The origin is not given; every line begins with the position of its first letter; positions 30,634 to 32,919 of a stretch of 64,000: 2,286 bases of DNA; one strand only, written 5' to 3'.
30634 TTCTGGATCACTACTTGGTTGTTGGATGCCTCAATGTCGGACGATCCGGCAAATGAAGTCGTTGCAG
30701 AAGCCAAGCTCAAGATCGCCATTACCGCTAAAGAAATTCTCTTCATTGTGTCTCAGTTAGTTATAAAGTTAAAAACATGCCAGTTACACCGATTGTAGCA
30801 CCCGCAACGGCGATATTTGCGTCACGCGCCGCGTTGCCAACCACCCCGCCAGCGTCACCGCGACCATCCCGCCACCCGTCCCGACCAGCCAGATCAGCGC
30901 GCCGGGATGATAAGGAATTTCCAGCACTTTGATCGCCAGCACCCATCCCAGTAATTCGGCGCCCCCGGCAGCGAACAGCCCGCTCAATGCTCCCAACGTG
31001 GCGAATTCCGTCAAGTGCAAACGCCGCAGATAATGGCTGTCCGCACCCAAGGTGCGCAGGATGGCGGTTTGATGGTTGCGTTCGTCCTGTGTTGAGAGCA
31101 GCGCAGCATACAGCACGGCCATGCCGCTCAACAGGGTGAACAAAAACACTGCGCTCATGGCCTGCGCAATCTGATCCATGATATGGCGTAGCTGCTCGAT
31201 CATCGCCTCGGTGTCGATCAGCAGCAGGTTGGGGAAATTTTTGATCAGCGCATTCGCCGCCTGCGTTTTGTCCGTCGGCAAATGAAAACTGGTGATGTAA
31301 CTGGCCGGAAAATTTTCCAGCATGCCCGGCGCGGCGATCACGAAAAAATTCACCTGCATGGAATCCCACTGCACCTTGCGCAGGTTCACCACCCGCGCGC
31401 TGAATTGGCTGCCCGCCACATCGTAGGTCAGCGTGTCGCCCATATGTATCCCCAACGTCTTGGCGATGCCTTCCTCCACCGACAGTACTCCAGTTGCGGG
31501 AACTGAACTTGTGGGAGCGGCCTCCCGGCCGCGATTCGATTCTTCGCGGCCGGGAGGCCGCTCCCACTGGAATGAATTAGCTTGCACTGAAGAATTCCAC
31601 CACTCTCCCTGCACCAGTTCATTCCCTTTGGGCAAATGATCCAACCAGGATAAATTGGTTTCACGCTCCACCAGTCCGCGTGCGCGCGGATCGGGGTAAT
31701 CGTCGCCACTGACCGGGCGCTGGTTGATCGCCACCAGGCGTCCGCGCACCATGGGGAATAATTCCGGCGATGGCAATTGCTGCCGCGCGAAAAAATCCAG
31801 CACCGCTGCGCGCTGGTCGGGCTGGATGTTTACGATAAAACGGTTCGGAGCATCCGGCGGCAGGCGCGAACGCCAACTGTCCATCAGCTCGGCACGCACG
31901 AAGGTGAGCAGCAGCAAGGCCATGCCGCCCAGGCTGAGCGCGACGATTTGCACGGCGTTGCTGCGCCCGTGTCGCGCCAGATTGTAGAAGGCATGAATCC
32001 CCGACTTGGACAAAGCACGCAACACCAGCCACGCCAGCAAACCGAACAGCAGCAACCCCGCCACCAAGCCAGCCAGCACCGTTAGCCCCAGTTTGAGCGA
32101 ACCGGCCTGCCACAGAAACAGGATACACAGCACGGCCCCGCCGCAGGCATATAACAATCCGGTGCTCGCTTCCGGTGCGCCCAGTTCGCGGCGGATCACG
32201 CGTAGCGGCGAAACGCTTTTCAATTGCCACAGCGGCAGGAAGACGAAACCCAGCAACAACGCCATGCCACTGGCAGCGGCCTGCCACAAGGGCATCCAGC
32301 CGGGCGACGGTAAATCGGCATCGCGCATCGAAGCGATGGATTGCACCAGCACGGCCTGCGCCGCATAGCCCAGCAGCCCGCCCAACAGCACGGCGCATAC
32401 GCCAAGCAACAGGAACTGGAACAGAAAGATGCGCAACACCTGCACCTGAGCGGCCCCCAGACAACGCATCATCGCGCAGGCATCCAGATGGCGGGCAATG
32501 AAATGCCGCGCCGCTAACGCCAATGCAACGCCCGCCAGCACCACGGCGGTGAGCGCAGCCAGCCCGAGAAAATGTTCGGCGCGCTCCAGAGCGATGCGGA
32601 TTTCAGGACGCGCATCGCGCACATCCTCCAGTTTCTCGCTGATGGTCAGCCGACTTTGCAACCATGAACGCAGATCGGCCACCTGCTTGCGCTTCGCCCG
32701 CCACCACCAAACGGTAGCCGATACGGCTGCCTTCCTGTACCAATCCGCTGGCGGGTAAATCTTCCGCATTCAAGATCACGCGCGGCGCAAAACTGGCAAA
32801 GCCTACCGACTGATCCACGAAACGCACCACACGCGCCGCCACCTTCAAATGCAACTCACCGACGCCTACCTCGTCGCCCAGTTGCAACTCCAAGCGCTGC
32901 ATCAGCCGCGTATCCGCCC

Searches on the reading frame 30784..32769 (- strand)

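Call 63: search_protein_families(library=pfam, proteins=[window:30784-32769:-], max_evalue=0.00001)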
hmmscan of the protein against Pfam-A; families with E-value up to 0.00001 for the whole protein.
window:30784-32769:- (661 aa): 1 family
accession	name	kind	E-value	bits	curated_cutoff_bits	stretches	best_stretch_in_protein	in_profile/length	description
PF02687.27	FtsX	-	1.1e-21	77.5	25.5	2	540-654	2-120/120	FtsX-like permease C-terminal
